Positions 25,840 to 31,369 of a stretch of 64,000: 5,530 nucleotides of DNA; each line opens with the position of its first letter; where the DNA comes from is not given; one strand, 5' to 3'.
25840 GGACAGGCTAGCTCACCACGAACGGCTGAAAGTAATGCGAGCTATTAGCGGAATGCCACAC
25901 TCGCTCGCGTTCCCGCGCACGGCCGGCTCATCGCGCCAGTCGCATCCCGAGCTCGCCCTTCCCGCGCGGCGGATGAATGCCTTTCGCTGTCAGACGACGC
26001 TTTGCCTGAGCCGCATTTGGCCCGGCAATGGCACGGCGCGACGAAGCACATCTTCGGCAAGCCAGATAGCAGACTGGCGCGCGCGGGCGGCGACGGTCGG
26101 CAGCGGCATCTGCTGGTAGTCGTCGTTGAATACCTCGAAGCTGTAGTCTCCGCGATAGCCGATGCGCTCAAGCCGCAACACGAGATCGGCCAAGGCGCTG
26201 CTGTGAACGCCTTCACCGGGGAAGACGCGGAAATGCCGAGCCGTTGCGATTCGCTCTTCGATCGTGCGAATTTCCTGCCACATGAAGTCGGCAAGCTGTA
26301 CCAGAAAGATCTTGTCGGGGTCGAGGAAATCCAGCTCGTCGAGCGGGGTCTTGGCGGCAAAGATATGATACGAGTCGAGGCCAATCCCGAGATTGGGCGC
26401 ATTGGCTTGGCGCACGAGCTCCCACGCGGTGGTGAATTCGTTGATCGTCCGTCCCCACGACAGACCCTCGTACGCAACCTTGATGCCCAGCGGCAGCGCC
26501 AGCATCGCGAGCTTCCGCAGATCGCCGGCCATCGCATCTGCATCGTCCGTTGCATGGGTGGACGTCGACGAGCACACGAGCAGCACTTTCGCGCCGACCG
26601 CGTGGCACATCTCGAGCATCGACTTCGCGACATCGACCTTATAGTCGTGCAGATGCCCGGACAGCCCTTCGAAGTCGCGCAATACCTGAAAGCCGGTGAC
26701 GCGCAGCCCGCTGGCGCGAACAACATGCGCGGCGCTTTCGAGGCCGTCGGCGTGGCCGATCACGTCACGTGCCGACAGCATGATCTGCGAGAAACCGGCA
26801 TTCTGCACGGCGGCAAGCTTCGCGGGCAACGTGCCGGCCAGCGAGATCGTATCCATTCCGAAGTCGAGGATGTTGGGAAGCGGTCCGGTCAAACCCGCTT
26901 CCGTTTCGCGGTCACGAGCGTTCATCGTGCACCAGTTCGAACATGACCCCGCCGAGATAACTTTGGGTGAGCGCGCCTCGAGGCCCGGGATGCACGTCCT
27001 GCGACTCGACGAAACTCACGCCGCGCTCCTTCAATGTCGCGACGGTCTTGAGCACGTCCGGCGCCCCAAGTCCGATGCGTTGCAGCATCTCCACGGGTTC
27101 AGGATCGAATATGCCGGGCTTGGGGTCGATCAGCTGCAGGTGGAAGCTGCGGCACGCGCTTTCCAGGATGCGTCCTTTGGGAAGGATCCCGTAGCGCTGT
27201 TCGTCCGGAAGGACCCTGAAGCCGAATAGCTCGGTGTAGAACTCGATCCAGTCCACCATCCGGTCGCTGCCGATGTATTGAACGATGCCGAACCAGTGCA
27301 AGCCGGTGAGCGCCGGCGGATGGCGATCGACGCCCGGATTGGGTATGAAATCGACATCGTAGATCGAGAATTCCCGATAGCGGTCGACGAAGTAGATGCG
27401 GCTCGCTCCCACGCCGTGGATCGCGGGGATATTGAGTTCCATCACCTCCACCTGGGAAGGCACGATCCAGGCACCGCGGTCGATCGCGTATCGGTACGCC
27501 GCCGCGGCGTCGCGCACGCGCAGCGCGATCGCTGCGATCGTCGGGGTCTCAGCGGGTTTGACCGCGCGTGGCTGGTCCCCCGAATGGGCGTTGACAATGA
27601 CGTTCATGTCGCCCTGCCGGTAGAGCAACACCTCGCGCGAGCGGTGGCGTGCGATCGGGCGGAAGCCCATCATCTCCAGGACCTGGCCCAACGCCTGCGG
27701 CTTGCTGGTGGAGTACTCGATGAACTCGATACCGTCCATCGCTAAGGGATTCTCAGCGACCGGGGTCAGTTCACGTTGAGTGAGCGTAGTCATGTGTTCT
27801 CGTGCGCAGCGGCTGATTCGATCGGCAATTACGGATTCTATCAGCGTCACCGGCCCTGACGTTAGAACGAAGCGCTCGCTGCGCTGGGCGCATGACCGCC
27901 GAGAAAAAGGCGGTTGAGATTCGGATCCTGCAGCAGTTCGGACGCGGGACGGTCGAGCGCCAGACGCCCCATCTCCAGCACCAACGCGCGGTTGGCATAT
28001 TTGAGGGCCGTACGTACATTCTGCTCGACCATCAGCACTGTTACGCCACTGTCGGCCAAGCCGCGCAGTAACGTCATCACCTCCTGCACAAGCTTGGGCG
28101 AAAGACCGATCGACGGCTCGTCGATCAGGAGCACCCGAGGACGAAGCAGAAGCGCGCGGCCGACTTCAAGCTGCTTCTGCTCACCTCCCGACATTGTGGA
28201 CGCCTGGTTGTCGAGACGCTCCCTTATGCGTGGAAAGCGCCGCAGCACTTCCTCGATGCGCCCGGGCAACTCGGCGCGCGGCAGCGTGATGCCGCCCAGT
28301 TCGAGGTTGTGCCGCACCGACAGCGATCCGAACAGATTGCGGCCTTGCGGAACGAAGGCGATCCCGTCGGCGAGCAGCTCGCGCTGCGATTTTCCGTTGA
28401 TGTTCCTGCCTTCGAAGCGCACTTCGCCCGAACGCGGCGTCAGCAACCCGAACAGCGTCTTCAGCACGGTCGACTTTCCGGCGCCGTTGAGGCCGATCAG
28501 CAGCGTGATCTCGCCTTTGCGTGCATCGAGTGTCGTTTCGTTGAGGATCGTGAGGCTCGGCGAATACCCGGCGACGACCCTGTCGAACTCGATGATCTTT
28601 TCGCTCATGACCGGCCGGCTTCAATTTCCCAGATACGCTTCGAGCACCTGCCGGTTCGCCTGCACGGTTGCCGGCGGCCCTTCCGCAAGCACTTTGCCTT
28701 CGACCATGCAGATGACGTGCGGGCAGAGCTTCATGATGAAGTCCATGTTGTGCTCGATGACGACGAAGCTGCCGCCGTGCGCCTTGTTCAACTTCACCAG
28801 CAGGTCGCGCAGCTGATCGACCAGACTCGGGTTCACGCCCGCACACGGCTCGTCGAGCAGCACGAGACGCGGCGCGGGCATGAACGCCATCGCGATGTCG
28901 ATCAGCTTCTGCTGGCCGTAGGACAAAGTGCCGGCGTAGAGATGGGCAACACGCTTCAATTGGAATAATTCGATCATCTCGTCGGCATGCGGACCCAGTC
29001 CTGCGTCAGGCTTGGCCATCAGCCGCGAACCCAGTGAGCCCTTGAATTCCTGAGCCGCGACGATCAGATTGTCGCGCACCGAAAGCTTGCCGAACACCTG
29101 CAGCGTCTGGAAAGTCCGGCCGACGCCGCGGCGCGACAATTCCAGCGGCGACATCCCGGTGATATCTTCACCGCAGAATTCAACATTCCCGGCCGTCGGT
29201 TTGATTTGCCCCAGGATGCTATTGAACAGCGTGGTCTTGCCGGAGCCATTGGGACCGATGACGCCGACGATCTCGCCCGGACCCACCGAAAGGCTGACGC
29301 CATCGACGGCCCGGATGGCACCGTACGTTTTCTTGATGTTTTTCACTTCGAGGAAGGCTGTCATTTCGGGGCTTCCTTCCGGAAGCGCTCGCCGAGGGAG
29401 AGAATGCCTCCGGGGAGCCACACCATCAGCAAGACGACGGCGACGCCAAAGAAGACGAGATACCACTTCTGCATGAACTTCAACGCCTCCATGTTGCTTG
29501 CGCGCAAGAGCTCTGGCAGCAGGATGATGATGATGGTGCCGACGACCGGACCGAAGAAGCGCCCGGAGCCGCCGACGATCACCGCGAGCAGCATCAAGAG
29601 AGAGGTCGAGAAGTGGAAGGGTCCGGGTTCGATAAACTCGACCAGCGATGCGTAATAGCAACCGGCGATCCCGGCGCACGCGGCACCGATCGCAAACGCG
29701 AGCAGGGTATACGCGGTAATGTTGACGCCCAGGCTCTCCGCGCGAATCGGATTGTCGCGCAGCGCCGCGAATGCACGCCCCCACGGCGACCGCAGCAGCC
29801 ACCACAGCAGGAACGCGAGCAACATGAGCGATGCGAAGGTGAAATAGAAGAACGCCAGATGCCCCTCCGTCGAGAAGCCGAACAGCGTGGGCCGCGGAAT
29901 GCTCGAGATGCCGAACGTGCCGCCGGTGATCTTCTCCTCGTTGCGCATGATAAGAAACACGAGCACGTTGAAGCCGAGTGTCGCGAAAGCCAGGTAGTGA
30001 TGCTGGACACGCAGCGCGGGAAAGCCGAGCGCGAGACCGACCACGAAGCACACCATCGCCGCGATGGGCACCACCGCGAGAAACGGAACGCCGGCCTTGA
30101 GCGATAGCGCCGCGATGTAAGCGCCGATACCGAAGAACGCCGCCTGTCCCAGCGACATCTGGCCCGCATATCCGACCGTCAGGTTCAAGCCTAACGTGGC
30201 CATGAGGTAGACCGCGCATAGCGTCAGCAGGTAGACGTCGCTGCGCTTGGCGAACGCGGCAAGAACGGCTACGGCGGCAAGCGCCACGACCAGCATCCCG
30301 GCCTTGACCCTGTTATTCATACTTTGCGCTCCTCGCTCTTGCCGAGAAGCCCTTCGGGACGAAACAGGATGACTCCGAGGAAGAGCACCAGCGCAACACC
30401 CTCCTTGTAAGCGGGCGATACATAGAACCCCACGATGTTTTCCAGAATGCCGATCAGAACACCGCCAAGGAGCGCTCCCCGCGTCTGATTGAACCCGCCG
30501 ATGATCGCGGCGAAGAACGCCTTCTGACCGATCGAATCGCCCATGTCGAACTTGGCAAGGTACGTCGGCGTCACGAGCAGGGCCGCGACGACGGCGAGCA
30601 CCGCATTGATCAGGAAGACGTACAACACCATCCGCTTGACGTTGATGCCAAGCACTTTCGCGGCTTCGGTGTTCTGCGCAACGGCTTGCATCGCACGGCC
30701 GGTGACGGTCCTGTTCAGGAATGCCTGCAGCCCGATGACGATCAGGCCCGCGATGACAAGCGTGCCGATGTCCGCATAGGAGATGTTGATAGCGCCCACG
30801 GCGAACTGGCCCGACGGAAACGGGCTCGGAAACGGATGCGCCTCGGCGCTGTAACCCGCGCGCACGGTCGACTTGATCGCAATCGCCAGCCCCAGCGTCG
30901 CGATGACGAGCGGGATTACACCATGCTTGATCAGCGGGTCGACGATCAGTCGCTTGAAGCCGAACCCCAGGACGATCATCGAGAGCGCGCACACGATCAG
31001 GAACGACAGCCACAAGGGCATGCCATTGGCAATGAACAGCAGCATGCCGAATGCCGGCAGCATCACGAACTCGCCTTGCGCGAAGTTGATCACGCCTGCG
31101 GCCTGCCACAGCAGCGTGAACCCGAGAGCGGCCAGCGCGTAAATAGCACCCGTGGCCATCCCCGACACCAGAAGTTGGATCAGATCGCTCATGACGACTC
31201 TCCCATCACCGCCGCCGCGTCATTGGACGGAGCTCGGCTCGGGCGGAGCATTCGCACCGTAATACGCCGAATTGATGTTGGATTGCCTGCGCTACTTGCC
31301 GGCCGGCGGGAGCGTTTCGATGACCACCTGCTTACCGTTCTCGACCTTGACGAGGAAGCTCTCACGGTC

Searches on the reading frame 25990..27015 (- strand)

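Call 56: search_protein_families(library=pfam, proteins=[window:25990-27015:-], max_evalue=0.00001)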
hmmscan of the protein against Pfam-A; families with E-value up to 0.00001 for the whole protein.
window:25990-27015:- (341 aa): 1 family
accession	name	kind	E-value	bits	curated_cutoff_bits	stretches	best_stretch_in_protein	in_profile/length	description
PF01261.30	AP_endonuc_2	-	3.3e-24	86.4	31.1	1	68-319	2-246/249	Xylose isomerase-like TIM barrel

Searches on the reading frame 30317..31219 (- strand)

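Call 56: search_protein_families(library=pfam, proteins=[window:30317-31219:-], max_evalue=0.00001)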
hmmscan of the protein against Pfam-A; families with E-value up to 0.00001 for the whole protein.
window:30317-31219:- (300 aa): 1 family
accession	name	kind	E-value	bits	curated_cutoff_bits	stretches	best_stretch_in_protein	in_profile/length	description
PF02653.21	BPD_transp_2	-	2e-36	126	26.8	1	17-283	2-268/269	Branched-chain amino acid transport system / permease component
